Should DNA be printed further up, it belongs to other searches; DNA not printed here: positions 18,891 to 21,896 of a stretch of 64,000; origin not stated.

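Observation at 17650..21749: GT21-like glycosyltransferase fused to a complete Lnt, start-coupled to a membrane methyltransferase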

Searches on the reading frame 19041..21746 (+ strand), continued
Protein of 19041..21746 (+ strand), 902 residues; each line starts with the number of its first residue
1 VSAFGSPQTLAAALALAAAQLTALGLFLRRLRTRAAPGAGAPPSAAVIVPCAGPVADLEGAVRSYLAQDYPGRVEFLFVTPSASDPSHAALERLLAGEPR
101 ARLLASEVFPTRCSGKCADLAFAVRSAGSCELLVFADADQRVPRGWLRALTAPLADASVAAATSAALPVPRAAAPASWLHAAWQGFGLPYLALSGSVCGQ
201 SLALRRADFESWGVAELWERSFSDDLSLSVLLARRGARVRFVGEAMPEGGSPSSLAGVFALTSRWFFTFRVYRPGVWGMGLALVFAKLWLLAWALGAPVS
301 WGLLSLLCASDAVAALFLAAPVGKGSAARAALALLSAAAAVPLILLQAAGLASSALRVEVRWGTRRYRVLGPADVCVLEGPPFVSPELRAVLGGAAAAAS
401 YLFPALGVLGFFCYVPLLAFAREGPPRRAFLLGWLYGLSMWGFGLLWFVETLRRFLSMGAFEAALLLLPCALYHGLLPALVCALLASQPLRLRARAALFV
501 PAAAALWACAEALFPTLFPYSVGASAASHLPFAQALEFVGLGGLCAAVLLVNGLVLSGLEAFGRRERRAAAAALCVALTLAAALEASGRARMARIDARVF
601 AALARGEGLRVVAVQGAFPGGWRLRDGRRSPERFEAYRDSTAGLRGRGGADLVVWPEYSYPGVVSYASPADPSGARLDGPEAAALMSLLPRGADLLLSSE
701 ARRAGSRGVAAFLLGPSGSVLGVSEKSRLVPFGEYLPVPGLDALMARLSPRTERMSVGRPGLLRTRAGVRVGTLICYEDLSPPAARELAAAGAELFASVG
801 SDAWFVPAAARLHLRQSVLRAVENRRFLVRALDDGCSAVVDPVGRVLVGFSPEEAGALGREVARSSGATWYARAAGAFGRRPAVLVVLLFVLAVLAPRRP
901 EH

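Call 69: search_protein_families(library=ncbifam, proteins=[L093:2136-3740:+, L093:1045-2136:+, L093:6809-8041:+, L093:8082-9041:+, L092:3507-6362:+], max_evalue=0.01)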
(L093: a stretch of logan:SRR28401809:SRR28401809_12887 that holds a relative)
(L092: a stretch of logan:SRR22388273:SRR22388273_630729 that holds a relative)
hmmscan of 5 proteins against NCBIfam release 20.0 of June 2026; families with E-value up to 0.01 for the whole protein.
L093:2136-3740:+ (535 aa): 20 families
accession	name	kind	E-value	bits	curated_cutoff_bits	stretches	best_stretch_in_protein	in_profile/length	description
TIGR04479.1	bcpD_PhpK_rSAM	subfamily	4.2e-20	71.6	600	1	171-346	242-410/504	PhpK family radical SAM P-methyltransferase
TIGR04013.1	B12_SAM_MJ_1487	hypoth_equivalog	1e-19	70.7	251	1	70-363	45-353/382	TIGR04013 family B12-binding domain/radical SAM domain-containing protein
TIGR04014.1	B12_SAM_MJ_0865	equivalog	5.8e-16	58.3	360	1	173-368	163-359/434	methyl-coenzyme M reductase glutamine C-methyltransferase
TIGR02026.1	BchE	equivalog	1.9e-15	56.8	481.35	1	159-337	176-357/497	magnesium-protoporphyrin IX monomethyl ester anaerobic oxidative cyclase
TIGR04072.2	rSAM_ladder_B12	equivalog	6e-14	51.5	360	1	95-331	98-335/443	lipid biosynthesis B12-binding/radical SAM protein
TIGR03471.1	HpnJ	equivalog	3.7e-13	49.2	577.6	1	170-374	197-394/472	hopanoid biosynthesis associated radical SAM protein HpnJ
NF050148.1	rSAM_ApyD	equivalog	6e-12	44.7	750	1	169-343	198-364/645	RiPP biosynthesis radical SAM protein ApyD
TIGR04367.1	HpnR_B12_rSAM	equivalog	1.1e-11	44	650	1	171-299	180-308/490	hopanoid C-3 methylase HpnR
TIGR04295.1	B12_rSAM_oligo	hypoth_equivalog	6.9e-09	34.9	400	1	173-238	203-266/422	TIGR04295 family B12-binding domain-containing radical SAM protein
NF038361.1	rSAM_Sden_1168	equivalog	1.3e-08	33.9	575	1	173-372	285-478/560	Sden_1168 family B12-binding radical SAM P-methyltransferase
NF045585.1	rSAM_slr0320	equivalog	1.5e-08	33.6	775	1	166-317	231-379/511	photosystem II high light acclimation radical SAM protein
TIGR03975.1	rSAM_ocin_1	subfamily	2e-08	33.2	281.85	1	173-334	264-419/606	RiPP maturation radical SAM C-methyltransferase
NF040542.1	rSAM_RCCLKC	equivalog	9.4e-07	28.3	450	1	171-324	181-329/423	arsinothricin biosynthesis radical SAM protein ArsL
NF033712.0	B12_rSAM_KedN5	subfamily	3.3e-06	25.6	700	1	173-362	198-386/624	KedN5 family methylcobalamin-dependent radical SAM C-methyltransferase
NF040546.1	rSAM_CUAEP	equivalog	5.7e-06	25.3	500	1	175-323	176-319/468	CUAEP/CCAEP-tail radical SAM (seleno)protein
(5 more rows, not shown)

L093:1045-2136:+ (364 aa): 4 families
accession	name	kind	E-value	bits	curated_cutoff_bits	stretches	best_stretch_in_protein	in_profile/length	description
TIGR03472.1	HpnI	equivalog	2.7e-19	69.3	310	2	25-155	26-153/373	bacteriohopanetetrol glucosamine biosynthesis glycosyltransferase HpnI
TIGR03965.1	mycofact_glyco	equivalog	1.7e-07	30.5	280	1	17-159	51-185/467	mycofactocin biosynthesis glycosyltransferase MftF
TIGR03469.1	HpnB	hypoth_equivalog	8.6e-07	28.3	379.25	1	29-162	32-169/386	hopene-associated glycosyltransferase HpnB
TIGR03937.1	PgaC_IcaA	equivalog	0.004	16.2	422.3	1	30-160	35-157/407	poly-beta-1,6-N-acetyl-D-glucosamine synthase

L093:6809-8041:+ (411 aa): 0 families

L093:8082-9041:+ (320 aa): 0 families

L092:3507-6362:+ (952 aa): 2 families
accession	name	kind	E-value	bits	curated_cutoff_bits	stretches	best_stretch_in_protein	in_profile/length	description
TIGR00546.1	lnt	equivalog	3.4e-40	138.4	132.9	1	463-895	1-395/395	apolipoprotein N-acyltransferase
NF008093.1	PRK10835.1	equivalog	3.9e-35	121.8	325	1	11-396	1-371/375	DUF418 domain-containing protein YeiB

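Call 75: find_encoding_contigs(protein=P0018, flank=10000, max_places=1)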
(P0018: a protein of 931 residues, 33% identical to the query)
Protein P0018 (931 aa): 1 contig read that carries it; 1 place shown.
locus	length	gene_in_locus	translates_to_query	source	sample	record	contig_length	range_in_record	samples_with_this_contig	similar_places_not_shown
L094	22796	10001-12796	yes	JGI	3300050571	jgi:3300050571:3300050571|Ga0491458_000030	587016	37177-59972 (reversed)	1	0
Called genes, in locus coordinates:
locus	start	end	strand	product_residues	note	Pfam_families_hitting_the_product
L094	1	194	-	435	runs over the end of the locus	PF14522:Cytochrome_C7 (faint), PF14537:Cytochrom_c3_2 (faint), PF13442:Cytochrome_CBB3 (faint), PF00034:Cytochrom_C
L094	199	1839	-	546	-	PF00033:Cytochrome_B, PF14358:DUF4405 (weak), PF13631:Cytochrom_B_N_2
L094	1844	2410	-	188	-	PF00355:Rieske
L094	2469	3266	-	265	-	-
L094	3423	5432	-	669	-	PF01432:Peptidase_M3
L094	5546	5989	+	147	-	PF00027:cNMP_binding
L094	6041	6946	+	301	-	PF02737:3HCDH_N, PF00725:3HCDH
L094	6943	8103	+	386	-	PF02771:Acyl-CoA_dh_N, PF02770:Acyl-CoA_dh_M, PF00441:Acyl-CoA_dh_1, PF08028:Acyl-CoA_dh_2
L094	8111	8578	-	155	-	-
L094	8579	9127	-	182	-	PF00578:AhpC-TSA, PF08534:Redoxin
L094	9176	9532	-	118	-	PF01521:Fe-S_biosyn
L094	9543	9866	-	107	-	PF01521:Fe-S_biosyn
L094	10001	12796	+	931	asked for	PF13506:Glyco_transf_21, PF20154:LNT_N, PF00795:CN_hydrolase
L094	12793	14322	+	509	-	PF20154:LNT_N, PF00795:CN_hydrolase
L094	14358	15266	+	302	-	-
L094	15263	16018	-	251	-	-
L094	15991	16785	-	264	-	PF01790:LGT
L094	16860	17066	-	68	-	-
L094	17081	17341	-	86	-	-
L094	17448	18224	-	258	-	PF02358:Trehalose_PPase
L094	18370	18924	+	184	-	PF04542:Sigma70_r2, PF08281:Sigma70_r4_2, PF04545:Sigma70_r4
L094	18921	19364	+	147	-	-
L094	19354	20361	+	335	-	PF03888:MucB_RseB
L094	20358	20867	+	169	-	-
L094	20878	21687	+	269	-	-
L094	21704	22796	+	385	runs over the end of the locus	PF12705:PDDEXK_1, PF01930:Cas_Cas4 (weak)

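Call 76: find_encoding_contigs(protein=P0013, flank=10000, max_places=1)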
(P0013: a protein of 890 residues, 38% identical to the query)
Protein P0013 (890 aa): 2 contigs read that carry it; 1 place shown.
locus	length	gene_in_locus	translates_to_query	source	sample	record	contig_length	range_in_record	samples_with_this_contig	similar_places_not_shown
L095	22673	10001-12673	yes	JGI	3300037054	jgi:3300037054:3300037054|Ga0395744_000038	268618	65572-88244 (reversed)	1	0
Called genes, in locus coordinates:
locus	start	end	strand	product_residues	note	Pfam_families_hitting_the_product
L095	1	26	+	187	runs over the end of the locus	-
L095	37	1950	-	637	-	PF13529:Peptidase_C39_2, PF18348:SH3_16 (faint), PF00877:NLPC_P60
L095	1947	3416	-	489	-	PF02113:Peptidase_S13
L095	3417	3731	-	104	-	PF13237:Fer4_10 (faint), PF12838:Fer4_7 (weak), PF12797:Fer4_2 (faint), PF13484:Fer4_16 (faint), PF00037:Fer4 (weak)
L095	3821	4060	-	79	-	-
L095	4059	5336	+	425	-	PF07396:Porin_O_P (faint)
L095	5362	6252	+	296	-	-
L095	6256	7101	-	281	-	PF06037:DUF922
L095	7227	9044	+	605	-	-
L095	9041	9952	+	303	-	PF14378:PAP2_3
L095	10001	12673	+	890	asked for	PF13506:Glyco_transf_21, PF00535:Glycos_transf_2, PF13641:Glyco_tranf_2_3, PF13632:Glyco_trans_2_3 (weak), PF20154:LNT_N (weak), PF00795:CN_hydrolase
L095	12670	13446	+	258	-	PF01790:LGT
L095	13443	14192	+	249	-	-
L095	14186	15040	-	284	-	-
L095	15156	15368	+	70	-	-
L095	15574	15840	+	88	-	-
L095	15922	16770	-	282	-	-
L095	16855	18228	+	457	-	-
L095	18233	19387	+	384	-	-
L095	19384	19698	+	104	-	-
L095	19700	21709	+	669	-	-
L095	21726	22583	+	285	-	-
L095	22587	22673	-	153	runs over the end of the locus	-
